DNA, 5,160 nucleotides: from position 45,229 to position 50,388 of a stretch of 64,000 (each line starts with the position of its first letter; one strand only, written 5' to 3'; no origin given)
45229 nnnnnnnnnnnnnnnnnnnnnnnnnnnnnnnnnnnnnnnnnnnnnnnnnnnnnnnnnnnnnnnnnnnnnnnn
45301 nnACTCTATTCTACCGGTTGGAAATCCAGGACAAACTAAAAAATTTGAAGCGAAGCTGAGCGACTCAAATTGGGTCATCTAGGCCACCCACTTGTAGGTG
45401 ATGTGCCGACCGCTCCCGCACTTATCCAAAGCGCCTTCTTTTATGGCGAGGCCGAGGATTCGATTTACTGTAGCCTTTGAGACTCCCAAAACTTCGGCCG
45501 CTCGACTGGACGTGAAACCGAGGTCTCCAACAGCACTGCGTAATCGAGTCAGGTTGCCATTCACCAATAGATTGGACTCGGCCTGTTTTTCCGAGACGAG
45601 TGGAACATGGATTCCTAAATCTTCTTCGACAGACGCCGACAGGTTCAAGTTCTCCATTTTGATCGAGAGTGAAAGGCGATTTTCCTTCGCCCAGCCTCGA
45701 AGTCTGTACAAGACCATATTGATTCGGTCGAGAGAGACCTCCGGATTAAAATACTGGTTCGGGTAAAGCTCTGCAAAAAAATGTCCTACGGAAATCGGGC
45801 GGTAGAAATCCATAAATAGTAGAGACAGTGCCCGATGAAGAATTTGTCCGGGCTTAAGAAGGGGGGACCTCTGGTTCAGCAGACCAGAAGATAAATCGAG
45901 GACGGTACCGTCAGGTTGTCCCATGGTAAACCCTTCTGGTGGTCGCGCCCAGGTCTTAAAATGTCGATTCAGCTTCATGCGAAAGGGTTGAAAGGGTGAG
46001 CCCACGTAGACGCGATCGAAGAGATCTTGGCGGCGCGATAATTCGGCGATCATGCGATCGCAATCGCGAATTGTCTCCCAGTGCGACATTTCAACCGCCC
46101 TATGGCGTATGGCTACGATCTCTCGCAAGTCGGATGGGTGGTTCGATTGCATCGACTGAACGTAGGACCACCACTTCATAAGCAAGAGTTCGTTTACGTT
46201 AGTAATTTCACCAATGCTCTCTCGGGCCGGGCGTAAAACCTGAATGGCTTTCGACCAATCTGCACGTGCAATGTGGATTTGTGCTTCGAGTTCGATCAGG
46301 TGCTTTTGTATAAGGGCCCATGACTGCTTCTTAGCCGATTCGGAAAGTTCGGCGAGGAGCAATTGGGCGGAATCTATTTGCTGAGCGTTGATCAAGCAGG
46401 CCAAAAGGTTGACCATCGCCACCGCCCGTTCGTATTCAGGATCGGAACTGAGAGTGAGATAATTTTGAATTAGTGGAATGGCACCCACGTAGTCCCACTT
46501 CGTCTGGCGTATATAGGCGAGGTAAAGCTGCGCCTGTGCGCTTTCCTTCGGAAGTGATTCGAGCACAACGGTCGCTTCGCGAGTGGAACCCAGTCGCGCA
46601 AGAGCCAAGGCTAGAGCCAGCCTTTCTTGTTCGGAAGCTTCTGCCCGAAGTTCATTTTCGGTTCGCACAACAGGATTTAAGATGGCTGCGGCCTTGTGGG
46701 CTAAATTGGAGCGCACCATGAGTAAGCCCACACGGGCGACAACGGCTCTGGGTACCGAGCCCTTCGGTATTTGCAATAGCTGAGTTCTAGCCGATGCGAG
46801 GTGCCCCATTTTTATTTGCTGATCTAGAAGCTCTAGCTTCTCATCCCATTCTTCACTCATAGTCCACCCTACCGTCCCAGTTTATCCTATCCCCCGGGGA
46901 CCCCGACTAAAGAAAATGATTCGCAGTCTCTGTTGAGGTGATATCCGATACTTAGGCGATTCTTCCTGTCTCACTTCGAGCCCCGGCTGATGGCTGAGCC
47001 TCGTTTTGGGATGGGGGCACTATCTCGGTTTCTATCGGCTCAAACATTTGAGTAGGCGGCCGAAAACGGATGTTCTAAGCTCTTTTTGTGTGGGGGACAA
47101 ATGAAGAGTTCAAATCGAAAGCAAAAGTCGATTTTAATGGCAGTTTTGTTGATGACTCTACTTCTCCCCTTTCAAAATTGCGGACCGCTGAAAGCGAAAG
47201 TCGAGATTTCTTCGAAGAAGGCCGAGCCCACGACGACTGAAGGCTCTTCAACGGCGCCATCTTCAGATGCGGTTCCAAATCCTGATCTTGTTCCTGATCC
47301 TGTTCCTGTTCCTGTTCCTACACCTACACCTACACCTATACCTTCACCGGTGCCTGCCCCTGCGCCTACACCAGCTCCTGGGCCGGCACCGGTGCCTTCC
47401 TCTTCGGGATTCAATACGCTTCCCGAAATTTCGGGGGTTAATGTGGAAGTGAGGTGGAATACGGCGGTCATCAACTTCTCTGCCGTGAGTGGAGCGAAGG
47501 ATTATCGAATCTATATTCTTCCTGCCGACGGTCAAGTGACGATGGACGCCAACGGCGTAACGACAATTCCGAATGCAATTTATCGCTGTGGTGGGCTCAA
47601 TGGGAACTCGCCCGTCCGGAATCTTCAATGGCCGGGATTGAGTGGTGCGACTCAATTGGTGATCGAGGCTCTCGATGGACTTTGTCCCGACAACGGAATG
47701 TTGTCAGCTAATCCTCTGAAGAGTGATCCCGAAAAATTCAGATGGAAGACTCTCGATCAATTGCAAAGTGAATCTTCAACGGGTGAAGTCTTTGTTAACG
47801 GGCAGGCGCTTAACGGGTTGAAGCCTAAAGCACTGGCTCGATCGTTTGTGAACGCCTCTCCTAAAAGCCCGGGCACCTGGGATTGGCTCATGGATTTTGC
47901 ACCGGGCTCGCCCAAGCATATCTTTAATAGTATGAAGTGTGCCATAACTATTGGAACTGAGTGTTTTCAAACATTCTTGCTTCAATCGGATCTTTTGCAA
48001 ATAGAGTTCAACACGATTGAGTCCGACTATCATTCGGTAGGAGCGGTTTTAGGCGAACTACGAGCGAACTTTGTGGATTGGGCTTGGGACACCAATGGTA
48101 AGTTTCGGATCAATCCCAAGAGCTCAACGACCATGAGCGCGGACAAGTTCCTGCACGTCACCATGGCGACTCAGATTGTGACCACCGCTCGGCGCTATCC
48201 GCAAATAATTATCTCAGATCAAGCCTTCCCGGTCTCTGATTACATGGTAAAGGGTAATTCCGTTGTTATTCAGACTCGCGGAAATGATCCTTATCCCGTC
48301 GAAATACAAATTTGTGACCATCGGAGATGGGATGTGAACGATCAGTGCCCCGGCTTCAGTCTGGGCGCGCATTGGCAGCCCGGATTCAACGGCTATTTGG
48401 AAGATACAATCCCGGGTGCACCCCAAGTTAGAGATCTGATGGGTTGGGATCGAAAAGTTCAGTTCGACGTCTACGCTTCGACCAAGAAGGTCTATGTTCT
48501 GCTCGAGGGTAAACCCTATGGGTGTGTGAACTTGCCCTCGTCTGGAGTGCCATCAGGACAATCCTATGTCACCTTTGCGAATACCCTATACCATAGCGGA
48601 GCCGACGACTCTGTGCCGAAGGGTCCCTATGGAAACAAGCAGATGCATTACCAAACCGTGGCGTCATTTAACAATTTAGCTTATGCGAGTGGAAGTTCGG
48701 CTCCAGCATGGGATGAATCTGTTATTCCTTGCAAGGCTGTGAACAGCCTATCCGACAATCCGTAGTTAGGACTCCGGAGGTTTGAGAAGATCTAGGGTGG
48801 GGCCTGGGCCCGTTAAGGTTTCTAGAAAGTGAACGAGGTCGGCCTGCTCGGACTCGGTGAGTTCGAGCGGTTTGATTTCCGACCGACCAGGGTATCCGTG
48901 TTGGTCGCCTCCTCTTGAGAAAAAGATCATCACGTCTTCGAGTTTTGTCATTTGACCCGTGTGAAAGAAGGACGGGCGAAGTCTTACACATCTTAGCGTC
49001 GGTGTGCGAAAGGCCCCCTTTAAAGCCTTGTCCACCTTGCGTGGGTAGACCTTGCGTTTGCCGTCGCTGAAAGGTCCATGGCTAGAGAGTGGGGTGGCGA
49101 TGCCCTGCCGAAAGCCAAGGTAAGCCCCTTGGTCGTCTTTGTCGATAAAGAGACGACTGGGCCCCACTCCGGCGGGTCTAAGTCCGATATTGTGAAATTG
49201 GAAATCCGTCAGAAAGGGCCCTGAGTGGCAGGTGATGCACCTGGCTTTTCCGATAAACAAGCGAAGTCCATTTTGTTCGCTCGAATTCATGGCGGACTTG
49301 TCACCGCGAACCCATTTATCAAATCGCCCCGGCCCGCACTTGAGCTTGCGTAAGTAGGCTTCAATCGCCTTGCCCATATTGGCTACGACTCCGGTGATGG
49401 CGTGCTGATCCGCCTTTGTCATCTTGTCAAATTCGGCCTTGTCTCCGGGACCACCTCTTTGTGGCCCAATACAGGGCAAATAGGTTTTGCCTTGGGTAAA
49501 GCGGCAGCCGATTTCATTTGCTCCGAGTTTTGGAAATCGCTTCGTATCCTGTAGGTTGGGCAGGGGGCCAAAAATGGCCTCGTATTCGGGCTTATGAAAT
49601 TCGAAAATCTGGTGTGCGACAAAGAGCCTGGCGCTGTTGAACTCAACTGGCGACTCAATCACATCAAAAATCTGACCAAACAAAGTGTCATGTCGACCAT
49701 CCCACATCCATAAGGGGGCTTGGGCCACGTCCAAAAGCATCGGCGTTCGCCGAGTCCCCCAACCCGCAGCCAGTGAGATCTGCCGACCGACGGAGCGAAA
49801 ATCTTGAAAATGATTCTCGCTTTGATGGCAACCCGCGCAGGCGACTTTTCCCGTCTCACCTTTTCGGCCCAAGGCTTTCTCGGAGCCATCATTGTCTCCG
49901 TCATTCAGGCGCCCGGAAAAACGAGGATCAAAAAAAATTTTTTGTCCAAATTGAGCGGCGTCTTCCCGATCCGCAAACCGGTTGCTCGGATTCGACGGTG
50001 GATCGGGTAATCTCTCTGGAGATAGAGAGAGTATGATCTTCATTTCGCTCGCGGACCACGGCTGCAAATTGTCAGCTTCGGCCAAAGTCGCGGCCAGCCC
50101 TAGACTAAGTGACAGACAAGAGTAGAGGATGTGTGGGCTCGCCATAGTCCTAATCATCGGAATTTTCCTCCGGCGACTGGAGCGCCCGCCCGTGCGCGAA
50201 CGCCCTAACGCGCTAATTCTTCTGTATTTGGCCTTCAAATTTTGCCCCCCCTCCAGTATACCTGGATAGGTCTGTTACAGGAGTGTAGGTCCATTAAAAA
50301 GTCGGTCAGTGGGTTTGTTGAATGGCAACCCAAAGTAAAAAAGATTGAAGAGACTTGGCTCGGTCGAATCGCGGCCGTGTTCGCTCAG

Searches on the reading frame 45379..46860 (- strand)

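Call 11: search_protein_families(library=pfam, proteins=[window:45379-46860:-], max_evalue=0.01)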
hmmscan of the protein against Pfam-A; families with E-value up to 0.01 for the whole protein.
window:45379-46860:- (493 aa): 4 families
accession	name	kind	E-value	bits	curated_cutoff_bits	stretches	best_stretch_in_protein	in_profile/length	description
PF14559.12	TPR_19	-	2.4e-06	28.2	25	1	123-182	6-63/68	Tetratricopeptide repeat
PF13384.12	HTH_23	-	0.0016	18.6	24.6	0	448-469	17-38/50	Homeodomain-like domain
PF13551.12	HTH_29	-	0.0019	18.7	28.1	1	450-485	14-52/64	Winged helix-turn helix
PF12802.13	MarR_2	-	0.008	16.8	27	0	448-485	18-57/61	MarR family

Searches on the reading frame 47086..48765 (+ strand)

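Call 17: search_protein_families(library=ncbifam, proteins=[window:47086-48765:+], max_evalue=0.00001)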
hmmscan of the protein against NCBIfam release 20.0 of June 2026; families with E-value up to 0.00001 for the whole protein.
window:47086-48765:+ (559 aa): 1 family
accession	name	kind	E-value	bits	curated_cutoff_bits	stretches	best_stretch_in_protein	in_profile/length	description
NF037973.1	metallo_SslE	exception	3.6e-09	34.6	3000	1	11-114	6-98/1519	lipoprotein metalloprotease SslE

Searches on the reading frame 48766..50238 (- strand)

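Call 60: search_protein_families(library=pfam, proteins=[window:48766-50238:-], max_evalue=0.001)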
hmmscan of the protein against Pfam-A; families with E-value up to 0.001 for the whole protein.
window:48766-50238:- (490 aa): 1 family
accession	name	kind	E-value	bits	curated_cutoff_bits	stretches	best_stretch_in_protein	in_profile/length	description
PF03150.19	CCP_MauG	-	5.9e-22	79.3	25.6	1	93-223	2-113/149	Di-haem cytochrome c peroxidase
